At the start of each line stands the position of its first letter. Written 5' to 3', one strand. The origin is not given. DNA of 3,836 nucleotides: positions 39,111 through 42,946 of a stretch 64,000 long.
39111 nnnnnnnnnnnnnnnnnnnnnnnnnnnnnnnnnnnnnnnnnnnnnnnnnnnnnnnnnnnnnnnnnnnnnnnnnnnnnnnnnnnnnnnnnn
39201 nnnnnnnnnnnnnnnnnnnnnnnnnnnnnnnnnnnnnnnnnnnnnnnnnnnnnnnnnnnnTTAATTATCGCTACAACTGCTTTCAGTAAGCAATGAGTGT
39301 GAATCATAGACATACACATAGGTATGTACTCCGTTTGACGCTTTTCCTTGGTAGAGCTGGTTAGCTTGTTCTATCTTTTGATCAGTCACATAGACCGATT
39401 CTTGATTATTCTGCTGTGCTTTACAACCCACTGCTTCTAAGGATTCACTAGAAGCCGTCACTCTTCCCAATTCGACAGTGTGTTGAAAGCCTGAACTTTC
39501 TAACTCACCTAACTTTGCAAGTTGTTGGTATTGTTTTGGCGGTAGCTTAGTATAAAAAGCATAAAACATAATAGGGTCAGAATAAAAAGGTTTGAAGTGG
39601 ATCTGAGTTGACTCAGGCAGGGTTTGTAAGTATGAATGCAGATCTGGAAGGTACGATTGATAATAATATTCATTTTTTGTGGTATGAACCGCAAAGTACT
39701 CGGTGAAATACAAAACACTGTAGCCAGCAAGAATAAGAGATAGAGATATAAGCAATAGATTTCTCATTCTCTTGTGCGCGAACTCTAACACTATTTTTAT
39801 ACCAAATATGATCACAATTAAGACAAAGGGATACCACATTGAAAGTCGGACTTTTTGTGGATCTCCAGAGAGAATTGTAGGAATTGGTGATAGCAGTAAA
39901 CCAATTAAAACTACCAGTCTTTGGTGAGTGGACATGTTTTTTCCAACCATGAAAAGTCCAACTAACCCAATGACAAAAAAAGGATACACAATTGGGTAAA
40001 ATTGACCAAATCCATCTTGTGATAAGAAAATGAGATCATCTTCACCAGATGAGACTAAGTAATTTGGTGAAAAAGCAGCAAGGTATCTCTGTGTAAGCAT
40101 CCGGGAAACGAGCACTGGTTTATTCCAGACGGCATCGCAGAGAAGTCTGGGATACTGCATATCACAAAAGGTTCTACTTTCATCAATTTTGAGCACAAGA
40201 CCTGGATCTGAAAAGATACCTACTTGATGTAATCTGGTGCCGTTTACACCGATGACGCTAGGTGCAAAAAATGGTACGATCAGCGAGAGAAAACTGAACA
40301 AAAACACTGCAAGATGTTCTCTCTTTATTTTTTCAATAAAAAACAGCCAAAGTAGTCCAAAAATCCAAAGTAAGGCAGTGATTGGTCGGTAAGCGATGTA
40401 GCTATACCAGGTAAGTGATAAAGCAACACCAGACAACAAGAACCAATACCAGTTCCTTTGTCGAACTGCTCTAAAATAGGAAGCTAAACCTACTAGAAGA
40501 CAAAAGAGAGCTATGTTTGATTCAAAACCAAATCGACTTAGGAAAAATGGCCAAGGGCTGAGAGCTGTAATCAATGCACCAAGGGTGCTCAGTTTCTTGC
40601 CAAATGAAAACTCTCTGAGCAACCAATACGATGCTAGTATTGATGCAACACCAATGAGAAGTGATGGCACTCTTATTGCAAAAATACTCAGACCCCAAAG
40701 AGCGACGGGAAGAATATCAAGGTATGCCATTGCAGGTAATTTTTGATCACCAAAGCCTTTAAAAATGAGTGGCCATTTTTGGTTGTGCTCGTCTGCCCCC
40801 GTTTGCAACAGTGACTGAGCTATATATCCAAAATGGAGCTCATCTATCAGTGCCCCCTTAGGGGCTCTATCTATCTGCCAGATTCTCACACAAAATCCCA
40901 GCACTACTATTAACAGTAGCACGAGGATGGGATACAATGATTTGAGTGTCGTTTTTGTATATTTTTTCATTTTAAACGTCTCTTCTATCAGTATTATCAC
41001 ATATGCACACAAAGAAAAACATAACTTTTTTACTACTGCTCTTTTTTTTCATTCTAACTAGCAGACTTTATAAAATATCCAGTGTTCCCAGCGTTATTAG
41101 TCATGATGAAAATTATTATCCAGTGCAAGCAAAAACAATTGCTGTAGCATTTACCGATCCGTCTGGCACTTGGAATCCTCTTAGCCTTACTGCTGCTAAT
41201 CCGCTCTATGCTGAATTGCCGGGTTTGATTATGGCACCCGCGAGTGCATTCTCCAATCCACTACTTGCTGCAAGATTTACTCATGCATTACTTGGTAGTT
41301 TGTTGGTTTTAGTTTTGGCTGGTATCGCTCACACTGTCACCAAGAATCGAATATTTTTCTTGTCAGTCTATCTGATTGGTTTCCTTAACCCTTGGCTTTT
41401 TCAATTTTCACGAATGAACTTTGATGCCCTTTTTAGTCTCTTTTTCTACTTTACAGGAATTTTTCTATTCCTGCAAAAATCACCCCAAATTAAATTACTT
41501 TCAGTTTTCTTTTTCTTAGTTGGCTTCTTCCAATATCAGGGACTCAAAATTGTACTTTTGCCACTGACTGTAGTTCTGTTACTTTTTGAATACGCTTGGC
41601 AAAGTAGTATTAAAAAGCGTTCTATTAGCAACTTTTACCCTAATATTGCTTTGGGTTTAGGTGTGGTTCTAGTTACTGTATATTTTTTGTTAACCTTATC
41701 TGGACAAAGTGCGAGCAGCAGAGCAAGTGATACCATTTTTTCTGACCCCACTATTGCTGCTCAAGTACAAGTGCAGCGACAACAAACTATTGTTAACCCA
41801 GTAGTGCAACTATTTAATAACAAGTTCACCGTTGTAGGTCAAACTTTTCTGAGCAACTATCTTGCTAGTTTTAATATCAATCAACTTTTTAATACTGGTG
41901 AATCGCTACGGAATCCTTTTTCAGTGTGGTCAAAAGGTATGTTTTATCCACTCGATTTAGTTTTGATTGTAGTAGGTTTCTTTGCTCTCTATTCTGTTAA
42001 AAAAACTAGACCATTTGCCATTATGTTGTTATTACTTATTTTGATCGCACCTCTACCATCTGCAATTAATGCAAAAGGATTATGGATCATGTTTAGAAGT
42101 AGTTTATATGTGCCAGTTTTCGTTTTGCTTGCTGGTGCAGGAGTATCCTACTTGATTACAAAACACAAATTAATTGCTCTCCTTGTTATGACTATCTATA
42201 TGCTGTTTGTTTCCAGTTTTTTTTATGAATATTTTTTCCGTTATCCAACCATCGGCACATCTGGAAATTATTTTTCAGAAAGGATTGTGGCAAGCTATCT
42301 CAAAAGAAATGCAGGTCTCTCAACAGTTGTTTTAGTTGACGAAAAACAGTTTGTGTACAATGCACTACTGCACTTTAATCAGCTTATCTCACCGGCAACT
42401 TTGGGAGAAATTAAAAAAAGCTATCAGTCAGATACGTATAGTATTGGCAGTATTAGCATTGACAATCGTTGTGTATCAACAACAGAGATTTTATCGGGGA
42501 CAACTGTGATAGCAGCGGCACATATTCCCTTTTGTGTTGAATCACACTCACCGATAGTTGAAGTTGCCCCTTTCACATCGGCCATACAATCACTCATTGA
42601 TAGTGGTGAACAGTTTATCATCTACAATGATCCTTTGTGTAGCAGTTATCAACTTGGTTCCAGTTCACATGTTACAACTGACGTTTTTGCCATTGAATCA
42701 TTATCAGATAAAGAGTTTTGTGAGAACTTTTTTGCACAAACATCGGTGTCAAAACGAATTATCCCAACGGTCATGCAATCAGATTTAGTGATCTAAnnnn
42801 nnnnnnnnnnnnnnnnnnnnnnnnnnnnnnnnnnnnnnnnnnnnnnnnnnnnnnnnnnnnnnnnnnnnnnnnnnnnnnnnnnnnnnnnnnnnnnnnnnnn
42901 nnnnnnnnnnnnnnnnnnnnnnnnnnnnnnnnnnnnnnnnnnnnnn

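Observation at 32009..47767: Tandem array of at least seven ArnT/PMT-like GT-C glycosyltransferase paralogs, six defining an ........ loop subfamily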

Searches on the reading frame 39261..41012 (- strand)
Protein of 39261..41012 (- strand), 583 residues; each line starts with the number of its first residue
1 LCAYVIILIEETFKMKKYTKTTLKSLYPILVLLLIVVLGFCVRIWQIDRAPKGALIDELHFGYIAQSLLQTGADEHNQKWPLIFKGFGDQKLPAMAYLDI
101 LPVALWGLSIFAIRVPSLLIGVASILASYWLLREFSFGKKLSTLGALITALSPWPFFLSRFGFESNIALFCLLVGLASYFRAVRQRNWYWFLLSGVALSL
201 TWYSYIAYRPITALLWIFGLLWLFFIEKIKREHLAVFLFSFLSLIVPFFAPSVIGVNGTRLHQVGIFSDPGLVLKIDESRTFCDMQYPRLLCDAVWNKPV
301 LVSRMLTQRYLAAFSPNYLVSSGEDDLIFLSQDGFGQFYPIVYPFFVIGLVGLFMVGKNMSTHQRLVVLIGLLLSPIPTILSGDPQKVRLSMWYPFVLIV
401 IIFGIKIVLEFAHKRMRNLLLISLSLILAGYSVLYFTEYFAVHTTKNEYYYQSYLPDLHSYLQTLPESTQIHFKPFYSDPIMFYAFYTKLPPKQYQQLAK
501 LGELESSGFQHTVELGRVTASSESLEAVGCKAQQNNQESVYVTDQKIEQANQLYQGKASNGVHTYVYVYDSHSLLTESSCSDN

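Call 4: search_protein_families(library=pfam, proteins=[window:39261-41012:-], max_evalue=0.01)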
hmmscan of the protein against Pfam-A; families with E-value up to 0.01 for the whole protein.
window:39261-41012:- (583 aa): 2 families
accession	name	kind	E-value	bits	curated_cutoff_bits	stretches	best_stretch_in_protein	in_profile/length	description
PF13231.12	PMT_2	-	2.8e-07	31.3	26.1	1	93-247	4-156/160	Dolichyl-phosphate-mannose-protein mannosyltransferase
PF14264.12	Glucos_trans_II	-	3.1e-05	23.7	30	1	119-399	51-316/317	Glucosyl transferase GtrII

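Call 5: search_protein_families(library=ncbifam, proteins=[window:39261-41012:-], max_evalue=0.01)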
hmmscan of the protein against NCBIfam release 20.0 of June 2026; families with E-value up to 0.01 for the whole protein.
window:39261-41012:- (583 aa): 2 families
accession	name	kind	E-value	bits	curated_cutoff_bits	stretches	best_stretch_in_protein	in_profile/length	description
TIGR03663.1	TIGR03663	subfamily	2.8e-06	26.6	126.25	1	31-229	3-185/435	flippase activity-associated protein Agl23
NF047440.1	LA3751_2_3_fam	subfamily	0.00041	19.3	200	1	110-249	98-237/460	LA_3751/LA_3752 family putative glycosyltransferase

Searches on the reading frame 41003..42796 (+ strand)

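Call 4: search_protein_families(library=pfam, proteins=[window:41003-42796:+], max_evalue=0.01)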
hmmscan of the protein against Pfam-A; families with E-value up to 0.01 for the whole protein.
window:41003-42796:+ (597 aa): 1 family
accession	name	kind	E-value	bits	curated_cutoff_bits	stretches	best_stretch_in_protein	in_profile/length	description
PF17314.7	DUF5360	-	0.0027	18.2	25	1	313-363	44-94/127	Family of unknown function (DUF5360)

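Call 5: search_protein_families(library=ncbifam, proteins=[window:41003-42796:+], max_evalue=0.01)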
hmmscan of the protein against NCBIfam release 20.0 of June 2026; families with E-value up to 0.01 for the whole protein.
window:41003-42796:+ (597 aa): 0 families

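Call 43: search_protein_families(library=pfam, proteins=[window:41003-42796:+], max_evalue=1)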
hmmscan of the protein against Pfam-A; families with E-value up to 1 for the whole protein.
window:41003-42796:+ (597 aa): 1 family
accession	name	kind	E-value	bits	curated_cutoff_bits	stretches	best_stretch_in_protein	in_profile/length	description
PF17314.7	DUF5360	-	0.0027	18.2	25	1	313-363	44-94/127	Family of unknown function (DUF5360)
